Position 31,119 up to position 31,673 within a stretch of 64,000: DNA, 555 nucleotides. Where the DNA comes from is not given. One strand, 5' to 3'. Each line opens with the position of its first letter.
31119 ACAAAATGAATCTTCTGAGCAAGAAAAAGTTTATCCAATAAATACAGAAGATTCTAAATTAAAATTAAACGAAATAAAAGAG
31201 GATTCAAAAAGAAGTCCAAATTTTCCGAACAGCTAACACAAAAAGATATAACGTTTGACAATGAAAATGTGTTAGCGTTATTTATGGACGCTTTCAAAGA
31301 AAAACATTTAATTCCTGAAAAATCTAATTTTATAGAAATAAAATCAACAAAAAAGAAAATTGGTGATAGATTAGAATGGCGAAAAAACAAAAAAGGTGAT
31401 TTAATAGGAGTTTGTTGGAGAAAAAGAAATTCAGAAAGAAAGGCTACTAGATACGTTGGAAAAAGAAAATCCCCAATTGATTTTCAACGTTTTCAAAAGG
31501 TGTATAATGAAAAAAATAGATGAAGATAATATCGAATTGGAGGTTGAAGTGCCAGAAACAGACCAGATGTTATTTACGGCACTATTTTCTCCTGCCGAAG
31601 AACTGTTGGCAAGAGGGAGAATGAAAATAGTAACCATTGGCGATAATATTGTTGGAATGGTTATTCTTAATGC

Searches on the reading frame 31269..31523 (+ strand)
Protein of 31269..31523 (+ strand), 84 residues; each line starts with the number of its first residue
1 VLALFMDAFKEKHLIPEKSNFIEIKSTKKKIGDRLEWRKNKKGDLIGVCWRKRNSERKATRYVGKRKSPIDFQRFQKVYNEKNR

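Call 6: search_protein_families(library=pfam, proteins=[window:31269-31523:+], max_evalue=0.01)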
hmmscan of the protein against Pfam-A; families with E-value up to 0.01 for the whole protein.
window:31269-31523:+ (84 aa): 0 families

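Call 7: search_protein_families(library=phrogs, proteins=[window:31269-31523:+], max_evalue=0.01)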
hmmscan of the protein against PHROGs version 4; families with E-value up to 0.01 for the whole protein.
window:31269-31523:+ (84 aa): 0 families

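Call 23: search_protein_families(library=pfam, proteins=[window:31284-31523:+], max_evalue=10)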
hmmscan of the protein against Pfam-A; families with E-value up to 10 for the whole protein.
window:31284-31523:+ (79 aa): 0 families

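Call 43: find_homologous_proteins(query=window:31284-31523:+, max_evalue=0.01)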
Query window:31284-31523:+ (79 aa): 1 proteins with E <= 0.01 among 1 candidates.
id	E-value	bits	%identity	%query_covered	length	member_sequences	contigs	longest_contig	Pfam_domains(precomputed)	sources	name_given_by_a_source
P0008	3.0e-45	169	100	100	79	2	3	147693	-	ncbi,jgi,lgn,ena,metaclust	metaclust:\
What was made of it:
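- Tried and rejected: Only itself (call 43).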

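Call 55: search_solved_structures(query=window:31284-31523:+, max_evalue=10, show_alignments=3)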
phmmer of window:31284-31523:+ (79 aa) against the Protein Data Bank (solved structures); distinct sequences matched with E-value up to 10: 1.
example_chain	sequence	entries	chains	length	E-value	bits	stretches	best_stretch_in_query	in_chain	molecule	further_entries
3g7s_A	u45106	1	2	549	0.67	13.7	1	10-45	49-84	Long-chain-fatty-acid--CoA ligase (FadD-1)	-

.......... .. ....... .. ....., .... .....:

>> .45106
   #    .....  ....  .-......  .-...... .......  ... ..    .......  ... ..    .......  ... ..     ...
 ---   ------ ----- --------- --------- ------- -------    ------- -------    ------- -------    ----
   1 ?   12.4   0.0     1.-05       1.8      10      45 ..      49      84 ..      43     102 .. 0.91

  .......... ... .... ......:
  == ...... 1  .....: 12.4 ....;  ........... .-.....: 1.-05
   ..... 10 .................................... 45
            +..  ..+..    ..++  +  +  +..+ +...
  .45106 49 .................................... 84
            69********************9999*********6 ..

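Call 58: predict_structure(protein=window:31284-31523:+)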
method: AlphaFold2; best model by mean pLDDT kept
length: 79 residues; sequences in the alignment: 1
mean_pLDDT: 57.7   pTM: 0.35
mean pLDDT of the five models: 57.7, 55.3, 53.2, 52.7, 52.7
residues with pLDDT >= 90: 0; 70-90: 10; 50-70: 53; < 50: 16
segments of 3 or more residues with pLDDT < 50: 1-9, 11-13
pLDDT, mean of each block of 10 residues (from residue 1): 41 49 59 65 70 62 57 59
secondary structure, 60 per line:
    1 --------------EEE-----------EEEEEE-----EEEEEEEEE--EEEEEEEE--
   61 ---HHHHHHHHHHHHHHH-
elements in order: E15-17 E29-34 E40-48 E51-58 H64-78
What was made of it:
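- On Partition centromere (parS, parC, sopC, tubC): The low-confidence model shows four strands and a C-terminal helix (call 58).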

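Call 62: search_protein_representatives(protein=window:31284-31523:+)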
Query: 79 residues. Proteins with E-value up to 0.001 (for the whole library): 17; up to 1e-10: 1; up to 1e-30: 1. The best 17 are listed.
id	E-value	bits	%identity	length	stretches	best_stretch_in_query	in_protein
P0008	9.7e-46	169.0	100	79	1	1-79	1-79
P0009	1.3e-10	57.4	48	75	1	14-75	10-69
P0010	1.4e-08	50.9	54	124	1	26-75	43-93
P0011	1.1e-07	48.0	48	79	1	20-74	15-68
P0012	2.1e-07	47.2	50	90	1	22-77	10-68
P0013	5.4e-07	45.9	48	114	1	17-77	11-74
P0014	6.4e-07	45.6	45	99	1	15-77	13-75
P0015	6.7e-07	45.6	55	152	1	28-74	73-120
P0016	1.5e-05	41.3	-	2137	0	-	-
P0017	1.9e-05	40.9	48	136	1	23-78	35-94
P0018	4.8e-05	39.7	56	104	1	29-74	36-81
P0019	1.5e-04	38.1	44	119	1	17-73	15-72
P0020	1.7e-04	38.0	42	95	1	19-75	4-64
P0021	3.3e-04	37.0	44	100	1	25-76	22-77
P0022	5.1e-04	36.4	40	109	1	18-77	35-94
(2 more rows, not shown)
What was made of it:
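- The basic protein has relatives at E = 1e-10 to 7e-4 (call 62).
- Tried and rejected: The full HMMER scan was needed to find relatives (call 62).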

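Call 66: find_encoding_contigs(protein=P0022, flank=4000, max_places=4)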
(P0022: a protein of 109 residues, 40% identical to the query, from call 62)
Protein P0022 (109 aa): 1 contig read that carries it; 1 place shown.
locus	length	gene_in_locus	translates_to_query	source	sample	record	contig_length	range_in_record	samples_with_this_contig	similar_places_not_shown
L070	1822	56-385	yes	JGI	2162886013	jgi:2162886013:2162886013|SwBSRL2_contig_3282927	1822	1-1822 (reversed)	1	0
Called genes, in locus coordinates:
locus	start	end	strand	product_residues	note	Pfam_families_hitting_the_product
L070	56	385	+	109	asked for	-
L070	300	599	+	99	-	-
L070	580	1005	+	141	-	PF08239:SH3_3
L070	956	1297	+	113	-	-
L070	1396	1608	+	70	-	-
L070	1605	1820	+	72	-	?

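Call 69: find_related_loci(query=A3, collection=metagenome_contigs, flank=5000)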
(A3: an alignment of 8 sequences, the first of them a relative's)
Query A3 (152 aa) in metagenome_contigs; peptide patterns used: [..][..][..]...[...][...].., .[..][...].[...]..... (x = any residue, [..] = any of these).
147 stretches matched a pattern; 32 encode a relative of the query (tblastn E <= 1e-3); 32 distinct loci.
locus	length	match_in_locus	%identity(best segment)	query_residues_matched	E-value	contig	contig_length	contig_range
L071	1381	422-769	68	40-152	2e-49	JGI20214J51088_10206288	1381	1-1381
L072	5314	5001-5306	75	40-138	1e-46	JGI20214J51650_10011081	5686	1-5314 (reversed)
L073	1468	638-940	56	44-151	2e-35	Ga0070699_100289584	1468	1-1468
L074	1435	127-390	63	44-138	5e-35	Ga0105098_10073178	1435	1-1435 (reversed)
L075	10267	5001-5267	57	44-139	3e-34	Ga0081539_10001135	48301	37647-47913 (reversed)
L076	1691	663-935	54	44-141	1e-30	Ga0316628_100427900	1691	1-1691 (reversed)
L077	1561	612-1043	42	2-152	4e-30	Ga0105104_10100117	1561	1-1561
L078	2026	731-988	55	44-136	2e-29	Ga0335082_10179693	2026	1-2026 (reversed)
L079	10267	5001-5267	53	44-139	5e-29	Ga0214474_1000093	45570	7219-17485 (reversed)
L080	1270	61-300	54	49-137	7e-25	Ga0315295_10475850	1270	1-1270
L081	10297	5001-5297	51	29-127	2e-24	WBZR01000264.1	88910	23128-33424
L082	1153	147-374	54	74-149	9e-25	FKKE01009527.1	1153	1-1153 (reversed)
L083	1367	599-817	59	67-140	1e-24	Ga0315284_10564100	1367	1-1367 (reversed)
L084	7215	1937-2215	49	29-127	6e-24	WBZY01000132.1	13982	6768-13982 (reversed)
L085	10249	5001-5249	50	48-135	1e-22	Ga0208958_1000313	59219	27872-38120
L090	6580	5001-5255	49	50-134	2e-17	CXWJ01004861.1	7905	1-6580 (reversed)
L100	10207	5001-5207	45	65-129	8e-15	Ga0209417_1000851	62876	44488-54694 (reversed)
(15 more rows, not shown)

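Call 70: find_related_loci(query=A3, collection=viral_contigs, flank=5000)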
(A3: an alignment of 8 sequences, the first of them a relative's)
Query A3 (152 aa) in viral_contigs; peptide patterns used: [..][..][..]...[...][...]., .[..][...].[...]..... (x = any residue, [..] = any of these).
24 stretches matched a pattern; 5 encode a relative of the query (tblastn E <= 1e-3); 5 distinct loci.
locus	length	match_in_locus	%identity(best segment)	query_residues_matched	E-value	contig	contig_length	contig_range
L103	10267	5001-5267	57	44-139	1e-34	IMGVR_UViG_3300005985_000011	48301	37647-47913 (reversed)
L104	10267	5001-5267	53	44-139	2e-29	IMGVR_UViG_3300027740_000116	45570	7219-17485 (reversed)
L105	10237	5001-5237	59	62-141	5e-23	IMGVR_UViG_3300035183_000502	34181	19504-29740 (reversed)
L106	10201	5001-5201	51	74-137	6e-19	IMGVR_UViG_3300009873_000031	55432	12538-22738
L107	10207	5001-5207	45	65-129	3e-15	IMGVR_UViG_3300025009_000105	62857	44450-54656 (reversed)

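Call 75: search_solved_structures(query=A2, max_evalue=10, show_alignments=3)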
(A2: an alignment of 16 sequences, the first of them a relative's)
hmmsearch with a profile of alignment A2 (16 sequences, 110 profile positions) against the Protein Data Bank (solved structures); distinct sequences matched with E-value up to 10: 4.
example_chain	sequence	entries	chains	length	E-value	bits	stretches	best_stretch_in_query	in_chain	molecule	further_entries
3sja_C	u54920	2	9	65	0.53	13.5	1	62-106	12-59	Golgi to ER traffic protein 1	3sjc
2ovp_B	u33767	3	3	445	1.1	12.6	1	45-71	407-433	F-box/WD repeat protein 7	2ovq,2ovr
5v4b_B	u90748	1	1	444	1.1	12.6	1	45-71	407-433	F-box/WD repeat-containing protein 7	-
7t1y_B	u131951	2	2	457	1.1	12.5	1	45-71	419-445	F-box/WD repeat-containing protein 7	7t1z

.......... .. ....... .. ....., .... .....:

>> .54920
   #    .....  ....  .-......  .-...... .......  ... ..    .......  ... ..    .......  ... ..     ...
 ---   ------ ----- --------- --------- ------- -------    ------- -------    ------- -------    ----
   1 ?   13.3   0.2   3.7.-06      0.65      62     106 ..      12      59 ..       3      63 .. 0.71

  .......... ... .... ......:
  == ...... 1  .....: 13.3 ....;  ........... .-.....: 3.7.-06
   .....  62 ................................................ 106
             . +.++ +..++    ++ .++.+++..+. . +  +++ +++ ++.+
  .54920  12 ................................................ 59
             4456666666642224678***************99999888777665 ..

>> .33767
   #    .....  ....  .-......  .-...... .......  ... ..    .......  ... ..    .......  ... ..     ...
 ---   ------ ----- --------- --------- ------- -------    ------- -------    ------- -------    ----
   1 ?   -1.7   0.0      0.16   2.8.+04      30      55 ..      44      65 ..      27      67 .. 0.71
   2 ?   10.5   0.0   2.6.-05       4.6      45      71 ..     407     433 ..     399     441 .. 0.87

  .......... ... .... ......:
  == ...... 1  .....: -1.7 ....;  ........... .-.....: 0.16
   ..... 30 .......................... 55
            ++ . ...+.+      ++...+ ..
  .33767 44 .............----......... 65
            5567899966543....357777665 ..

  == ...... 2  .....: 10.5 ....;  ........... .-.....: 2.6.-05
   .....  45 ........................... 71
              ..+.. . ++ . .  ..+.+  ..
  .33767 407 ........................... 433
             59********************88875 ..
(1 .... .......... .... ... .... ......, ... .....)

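Call 76: search_protein_families(library=pfam, alignment_id=A2, max_evalue=1)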
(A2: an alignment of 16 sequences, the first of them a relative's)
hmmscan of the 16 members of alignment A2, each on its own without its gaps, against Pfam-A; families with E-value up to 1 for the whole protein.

A. member 1, P0008 (79 aa): 0 families

B. families by the number of members that match (of 16 scanned): 2 families
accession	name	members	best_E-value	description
PF19893.4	DUF6366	1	0.071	Family of unknown function (DUF6366)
PF17874.7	TPR_MalT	1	0.12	MalT-like TPR region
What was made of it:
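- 31284..31523 (+): Cassette gene 2: small basic protein (79 aa, pI 10.4, net charge +15); founding member of a new family and candidate reader of the motif. No Pfam or PDB match (calls 23, 55, 75, 76).
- It matches no Pfam family or solved structure (calls 23, 55, 75, 76). The neighbouring protein carries no Rep or initiator signature (calls 23, 76).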

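Call 80: search_protein_families(library=pfam, proteins=[L075:467-1603:+, L075:1551-2573:+, L075:6249-7226:+, L079:6-1661:+, L079:5976-6629:+, L085:1446-2468:+, L100:1953-3215:+, L100:6073-6570:+, L105:6363-8009:-, L081:6419-8260:+], max_evalue=0.001)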
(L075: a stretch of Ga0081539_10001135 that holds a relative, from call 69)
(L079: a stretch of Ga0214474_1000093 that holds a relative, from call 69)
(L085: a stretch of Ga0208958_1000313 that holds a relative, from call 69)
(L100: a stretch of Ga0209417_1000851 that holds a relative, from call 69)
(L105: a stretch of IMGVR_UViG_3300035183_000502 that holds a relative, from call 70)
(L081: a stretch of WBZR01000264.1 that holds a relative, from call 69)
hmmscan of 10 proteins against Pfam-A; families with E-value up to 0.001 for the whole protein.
L075:467-1603:+ (378 aa): 1 family
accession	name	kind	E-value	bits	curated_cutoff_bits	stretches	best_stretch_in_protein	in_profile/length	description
PF18897.5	Gp3-like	-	6.1e-21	75.6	23.6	1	16-241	1-178/191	Recombination directionality factor-like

L075:1551-2573:+ (340 aa): 1 family
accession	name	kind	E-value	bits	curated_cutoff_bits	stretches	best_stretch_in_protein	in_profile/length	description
PF13730.12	HTH_36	-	1e-10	41.7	25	1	115-163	6-53/55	Helix-turn-helix domain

L075:6249-7226:+ (325 aa): 3 families
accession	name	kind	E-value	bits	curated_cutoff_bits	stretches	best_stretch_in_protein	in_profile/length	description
PF00589.27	Phage_integrase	-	2.9e-37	128.5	27.1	1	120-303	24-169/172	Phage integrase family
PF13495.12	Phage_int_SAM_4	-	6.3e-25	87.8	27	1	5-86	1-83/85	Phage integrase, N-terminal SAM-like domain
PF02899.23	Phage_int_SAM_1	-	3.5e-05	24.4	22.3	1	15-80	11-78/83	Phage integrase, N-terminal SAM-like domain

L079:6-1661:+ (551 aa): 1 family
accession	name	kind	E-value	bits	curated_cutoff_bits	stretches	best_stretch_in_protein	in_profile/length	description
PF01555.25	N6_N4_Mtase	-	3.7e-09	37.3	26.7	1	2-64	161-218/221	DNA methylase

L079:5976-6629:+ (217 aa): 0 families

L085:1446-2468:+ (340 aa): 0 families

L100:1953-3215:+ (420 aa): 1 family
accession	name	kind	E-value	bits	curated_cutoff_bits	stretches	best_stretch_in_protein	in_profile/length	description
PF00149.33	Metallophos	-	0.00056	20.8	21.5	1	254-360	60-157/191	Calcineurin-like phosphoesterase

L100:6073-6570:+ (165 aa): 2 families
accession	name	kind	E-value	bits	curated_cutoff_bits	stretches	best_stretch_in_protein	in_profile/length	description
PF13392.12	HNH_3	-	1.7e-08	34.4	24.8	1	63-93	16-46/46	HNH endonuclease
PF00847.26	AP2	-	2.9e-08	34.3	33.3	1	103-152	1-53/54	AP2 domain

L105:6363-8009:- (548 aa): 0 families

L081:6419-8260:+ (613 aa): 3 families
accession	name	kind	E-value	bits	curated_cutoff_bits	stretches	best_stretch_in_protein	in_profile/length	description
PF08706.16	D5_N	-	5e-31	108.4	22.4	1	147-302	2-144/145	D5 N terminal like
PF19263.5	DUF5906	-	8.3e-12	46.2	27.6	1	338-449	6-111/114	Family of unknown function (DUF5906)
PF03288.22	Pox_D5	-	7.5e-06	26.8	21.4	1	521-572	5-57/86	Poxvirus D5 protein-like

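Call 81: search_protein_families(library=pfam, proteins=[L075:3823-4887:+, L079:4153-4974:+, L100:4081-4944:+, L105:4183-4950:+, L100:5387-5965:+, L105:5358-5714:+, L106:5361-5666:+, L085:6053-6418:+, L081:5508-5918:+, L105:8006-10072:-], max_evalue=0.01)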
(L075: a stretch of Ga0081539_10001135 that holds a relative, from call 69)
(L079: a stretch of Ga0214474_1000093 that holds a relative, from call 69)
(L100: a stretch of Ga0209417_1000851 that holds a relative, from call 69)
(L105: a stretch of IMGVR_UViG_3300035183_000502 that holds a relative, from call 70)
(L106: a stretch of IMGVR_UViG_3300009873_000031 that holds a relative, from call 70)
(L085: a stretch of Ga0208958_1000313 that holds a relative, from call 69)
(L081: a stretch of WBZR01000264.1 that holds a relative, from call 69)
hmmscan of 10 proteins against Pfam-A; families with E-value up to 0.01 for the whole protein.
L075:3823-4887:+ (354 aa): 1 family
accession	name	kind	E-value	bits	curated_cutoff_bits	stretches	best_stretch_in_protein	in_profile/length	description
PF02487.23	CLN3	-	0.00019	21.1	31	1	158-243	121-205/395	CLN3 protein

L079:4153-4974:+ (273 aa): 0 families

L100:4081-4944:+ (287 aa): 1 family
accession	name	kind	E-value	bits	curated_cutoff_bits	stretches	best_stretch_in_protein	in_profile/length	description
PF20563.3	DUF6773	-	0.0066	16.7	27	0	22-167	6-155/163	Family of unknown function (DUF6773)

L105:4183-4950:+ (255 aa): 1 family
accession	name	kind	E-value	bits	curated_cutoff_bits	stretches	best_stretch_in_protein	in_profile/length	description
PF00036.39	EF-hand_1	-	0.0019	18.1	25.4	1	16-34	8-26/29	EF hand domain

L100:5387-5965:+ (192 aa): 0 families

L105:5358-5714:+ (118 aa): 1 family
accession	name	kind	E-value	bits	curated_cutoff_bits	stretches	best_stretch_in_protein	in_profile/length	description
PF08239.17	SH3_3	-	0.0054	17.3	27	1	69-105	4-47/54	Bacterial SH3 domain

L106:5361-5666:+ (101 aa): 1 family
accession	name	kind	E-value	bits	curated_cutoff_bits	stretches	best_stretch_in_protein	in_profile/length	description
PF08239.17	SH3_3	-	1.9e-05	25.2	27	1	45-88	2-44/54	Bacterial SH3 domain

L085:6053-6418:+ (121 aa): 1 family
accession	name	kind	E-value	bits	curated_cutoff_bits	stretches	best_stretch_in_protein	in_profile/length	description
PF08239.17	SH3_3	-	1.5e-09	38.3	27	1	67-117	2-53/54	Bacterial SH3 domain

L081:5508-5918:+ (136 aa): 1 family
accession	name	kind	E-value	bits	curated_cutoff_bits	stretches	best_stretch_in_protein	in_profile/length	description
PF12913.13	SH3_6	-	0.0018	18.2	27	1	110-127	35-52/53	SH3 domain (SH3b1 type)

L105:8006-10072:- (688 aa): 1 family
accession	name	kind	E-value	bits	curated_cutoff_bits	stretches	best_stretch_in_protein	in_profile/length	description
PF05478.16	Prominin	-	0.0017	17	34.3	1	82-287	212-413/799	Prominin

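Call 84: search_dna_similar(query=P0010, collection=phages, mode=protein, max_evalue=0.01, max_rows=20)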
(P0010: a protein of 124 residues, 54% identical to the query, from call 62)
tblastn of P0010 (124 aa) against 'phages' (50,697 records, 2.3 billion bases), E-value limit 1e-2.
No match.

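Call 85: search_dna_similar(query=P0010, collection=plasmids, mode=protein, max_evalue=0.01, max_rows=20)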
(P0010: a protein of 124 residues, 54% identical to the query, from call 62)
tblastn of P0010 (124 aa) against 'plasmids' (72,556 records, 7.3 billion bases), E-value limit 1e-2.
No match.

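Call 100: search_protein_families(library=padloc, proteins=[window:31284-31523:+, L075:3823-4887:+, L075:4905-5309:+, L105:5358-5714:+, L085:6053-6418:+, L090:3976-4902:+], max_evalue=0.1)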
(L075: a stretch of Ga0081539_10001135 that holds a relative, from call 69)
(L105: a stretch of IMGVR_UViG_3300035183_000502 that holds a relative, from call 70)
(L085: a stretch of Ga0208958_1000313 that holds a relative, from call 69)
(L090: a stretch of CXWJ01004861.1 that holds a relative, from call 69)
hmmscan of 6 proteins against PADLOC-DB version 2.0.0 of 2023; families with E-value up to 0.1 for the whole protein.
window:31284-31523:+ (79 aa): 0 families

L075:3823-4887:+ (354 aa): 0 families

L075:4905-5309:+ (134 aa): 0 families

L105:5358-5714:+ (118 aa): 0 families

L085:6053-6418:+ (121 aa): 0 families

L090:3976-4902:+ (308 aa): 0 families
